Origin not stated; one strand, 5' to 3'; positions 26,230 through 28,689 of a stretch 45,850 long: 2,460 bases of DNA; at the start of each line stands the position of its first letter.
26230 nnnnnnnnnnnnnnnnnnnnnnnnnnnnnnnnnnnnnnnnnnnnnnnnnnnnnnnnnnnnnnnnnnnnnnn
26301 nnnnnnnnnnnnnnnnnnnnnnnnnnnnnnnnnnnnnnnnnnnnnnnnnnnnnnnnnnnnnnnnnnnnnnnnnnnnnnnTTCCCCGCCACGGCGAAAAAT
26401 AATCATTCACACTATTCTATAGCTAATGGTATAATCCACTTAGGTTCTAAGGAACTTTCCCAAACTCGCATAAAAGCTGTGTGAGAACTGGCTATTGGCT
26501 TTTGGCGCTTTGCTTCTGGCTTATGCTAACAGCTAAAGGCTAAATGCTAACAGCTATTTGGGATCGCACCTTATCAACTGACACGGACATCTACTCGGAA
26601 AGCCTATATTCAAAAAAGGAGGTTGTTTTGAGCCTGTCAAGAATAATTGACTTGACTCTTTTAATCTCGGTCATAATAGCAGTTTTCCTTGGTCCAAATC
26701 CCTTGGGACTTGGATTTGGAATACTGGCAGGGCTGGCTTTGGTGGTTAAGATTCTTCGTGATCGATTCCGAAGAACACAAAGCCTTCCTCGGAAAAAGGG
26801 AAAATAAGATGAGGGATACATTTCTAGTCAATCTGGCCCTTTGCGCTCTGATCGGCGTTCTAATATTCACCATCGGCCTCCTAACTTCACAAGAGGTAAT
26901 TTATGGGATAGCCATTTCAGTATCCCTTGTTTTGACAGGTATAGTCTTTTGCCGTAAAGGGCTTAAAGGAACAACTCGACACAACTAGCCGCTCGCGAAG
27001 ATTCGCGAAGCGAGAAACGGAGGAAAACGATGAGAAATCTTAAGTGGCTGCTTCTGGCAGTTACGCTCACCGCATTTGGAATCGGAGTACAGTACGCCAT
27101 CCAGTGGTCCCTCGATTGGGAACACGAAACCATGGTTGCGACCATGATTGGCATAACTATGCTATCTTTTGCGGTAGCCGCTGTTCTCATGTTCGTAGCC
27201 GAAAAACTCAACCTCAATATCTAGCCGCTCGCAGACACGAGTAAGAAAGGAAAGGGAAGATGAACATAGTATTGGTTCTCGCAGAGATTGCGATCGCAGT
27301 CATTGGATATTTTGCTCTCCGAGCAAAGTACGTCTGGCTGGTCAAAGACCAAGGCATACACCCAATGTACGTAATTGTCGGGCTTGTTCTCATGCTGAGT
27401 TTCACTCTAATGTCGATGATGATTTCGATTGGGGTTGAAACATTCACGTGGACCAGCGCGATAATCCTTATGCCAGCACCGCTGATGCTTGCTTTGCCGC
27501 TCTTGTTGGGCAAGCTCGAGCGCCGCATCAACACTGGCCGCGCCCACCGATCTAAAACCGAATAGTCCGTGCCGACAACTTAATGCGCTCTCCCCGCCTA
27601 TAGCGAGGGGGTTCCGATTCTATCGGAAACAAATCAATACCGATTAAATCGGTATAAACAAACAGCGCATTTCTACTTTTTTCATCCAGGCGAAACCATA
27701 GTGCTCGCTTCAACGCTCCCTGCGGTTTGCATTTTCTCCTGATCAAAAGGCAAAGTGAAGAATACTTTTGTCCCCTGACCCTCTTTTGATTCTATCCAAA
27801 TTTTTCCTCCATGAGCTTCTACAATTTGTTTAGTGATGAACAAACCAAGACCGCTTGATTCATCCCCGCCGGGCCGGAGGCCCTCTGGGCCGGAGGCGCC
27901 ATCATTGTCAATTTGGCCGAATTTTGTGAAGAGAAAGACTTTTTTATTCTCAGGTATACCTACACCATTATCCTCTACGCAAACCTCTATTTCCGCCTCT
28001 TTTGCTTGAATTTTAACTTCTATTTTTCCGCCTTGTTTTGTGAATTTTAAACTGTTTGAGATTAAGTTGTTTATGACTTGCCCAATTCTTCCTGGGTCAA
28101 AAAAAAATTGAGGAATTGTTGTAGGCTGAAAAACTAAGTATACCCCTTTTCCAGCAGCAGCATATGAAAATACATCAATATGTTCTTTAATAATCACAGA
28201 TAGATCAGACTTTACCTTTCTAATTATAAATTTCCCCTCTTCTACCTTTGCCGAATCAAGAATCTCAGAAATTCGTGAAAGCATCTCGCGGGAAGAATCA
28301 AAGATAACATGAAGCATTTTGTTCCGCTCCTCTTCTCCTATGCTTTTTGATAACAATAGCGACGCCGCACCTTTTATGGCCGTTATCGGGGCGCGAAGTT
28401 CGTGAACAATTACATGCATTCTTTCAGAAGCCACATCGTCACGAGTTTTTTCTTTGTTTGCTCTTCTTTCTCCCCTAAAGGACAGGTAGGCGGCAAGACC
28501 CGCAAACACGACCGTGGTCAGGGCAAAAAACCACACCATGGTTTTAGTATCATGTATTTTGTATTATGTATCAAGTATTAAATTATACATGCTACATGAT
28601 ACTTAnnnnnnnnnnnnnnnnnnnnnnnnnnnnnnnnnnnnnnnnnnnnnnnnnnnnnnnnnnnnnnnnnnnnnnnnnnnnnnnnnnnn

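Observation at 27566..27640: Conserved 3' trailer with a covarying hairpin defines a cassette: leader, variable cargo, trailer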

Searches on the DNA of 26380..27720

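Call 11: search_rna_families(source=window, start=26380, end=27720, threshold=evalue, max_evalue=10)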
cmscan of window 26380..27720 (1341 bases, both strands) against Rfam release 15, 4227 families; matches with E-value up to 10: 7.
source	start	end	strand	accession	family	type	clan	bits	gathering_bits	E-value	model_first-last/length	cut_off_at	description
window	26759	26854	+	RF00108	SNORD116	Gene; snRNA; snoRNA; CD-box;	-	21.5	35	0.77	1-92/92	no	Small nucleolar RNA SNORD116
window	27383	27467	-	RF00710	mir-44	Gene; miRNA;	-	21.3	54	0.061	1-88/88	no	mir-44 microRNA precursor family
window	26480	26516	+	RF02721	sca_ncR26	Gene; snRNA; snoRNA; scaRNA;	-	19.4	37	4.1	1-68/68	no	Small Cajal body specific RNA ncR26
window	26693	26790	+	RF02713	MCS4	Gene; sRNA;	-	18.8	56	8.7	1-123/123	no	Mycoplasma sRNA MCS4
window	26489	26556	+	RF03940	MIR9563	Gene; miRNA;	-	17.9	90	3.3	1-127/127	no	MIR9563 microRNA precursor family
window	26946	27093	+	RF02161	PART1_3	Gene; lncRNA;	-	13.1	40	5.1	1-131/131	no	Prostate androgen-regulated transcript 1 conserved region 3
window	27166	27218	-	RF01136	sR28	Gene; snRNA; snoRNA; CD-box;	-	12.7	39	2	1-55/55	no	Small nucleolar RNA sR28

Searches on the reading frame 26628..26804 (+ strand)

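Call 14: search_protein_families(library=pfam, max_evalue=1, proteins=[window:26628-26804:+])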
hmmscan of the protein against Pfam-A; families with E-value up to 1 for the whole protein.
seq(59 aa): 0 families

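Call 90: search_protein_families(library=ncbifam, max_evalue=0.1, proteins=[window:26628-26804:+])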
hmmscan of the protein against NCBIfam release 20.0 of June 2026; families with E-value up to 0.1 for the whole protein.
seq(59 aa): 1 family
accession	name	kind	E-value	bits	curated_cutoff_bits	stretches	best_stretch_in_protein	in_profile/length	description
NF046080.1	PID_CTERM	domain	0.012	15.4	26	1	27-46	6-25/25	PID-CTERM protein-sorting domain-containing protein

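Call 91: search_protein_families(library=phrogs, max_evalue=0.01, proteins=[window:26628-26804:+])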
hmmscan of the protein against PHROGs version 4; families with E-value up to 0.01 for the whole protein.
seq(59 aa): 0 families

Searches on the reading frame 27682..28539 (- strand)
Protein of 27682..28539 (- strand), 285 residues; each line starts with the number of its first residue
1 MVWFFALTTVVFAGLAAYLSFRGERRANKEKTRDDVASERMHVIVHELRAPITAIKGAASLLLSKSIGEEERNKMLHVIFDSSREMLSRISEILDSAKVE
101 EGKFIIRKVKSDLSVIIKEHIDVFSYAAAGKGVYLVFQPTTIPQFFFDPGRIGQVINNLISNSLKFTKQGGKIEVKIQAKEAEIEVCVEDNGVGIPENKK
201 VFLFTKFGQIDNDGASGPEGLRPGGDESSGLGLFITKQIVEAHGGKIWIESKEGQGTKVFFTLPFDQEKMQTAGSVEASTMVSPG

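Call 14: search_protein_families(library=pfam, max_evalue=1, proteins=[window:27682-28539:-])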
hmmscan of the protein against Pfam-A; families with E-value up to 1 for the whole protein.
window:27682-28539:- (285 aa): 7 families
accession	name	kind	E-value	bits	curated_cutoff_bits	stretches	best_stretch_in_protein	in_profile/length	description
PF02518.31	HATPase_c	-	7.7e-29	100.8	26.4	1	148-266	2-110/111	Histidine kinase-, DNA gyrase B-, and HSP90-like ATPase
PF00512.31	HisKA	-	1.1e-11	45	26.9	1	42-102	7-66/66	His Kinase A (phospho-acceptor) domain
PF13581.12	HATPase_c_2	-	0.00092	19.7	27.4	1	168-259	52-123/127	Histidine kinase-like ATPase domain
PF13589.12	HATPase_c_3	-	0.0013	19.2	25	1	155-199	6-49/137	Histidine kinase-, DNA gyrase B-, and HSP90-like ATPase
PF01983.22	CofC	-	0.064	12.9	22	1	51-119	9-81/217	Guanylyl transferase CofC like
PF03891.20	DUF333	-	0.17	12.6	25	1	167-192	11-35/47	Domain of unknown function (DUF333)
PF01044.25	Vinculin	-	0.26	10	38.1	1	32-111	62-136/852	Vinculin family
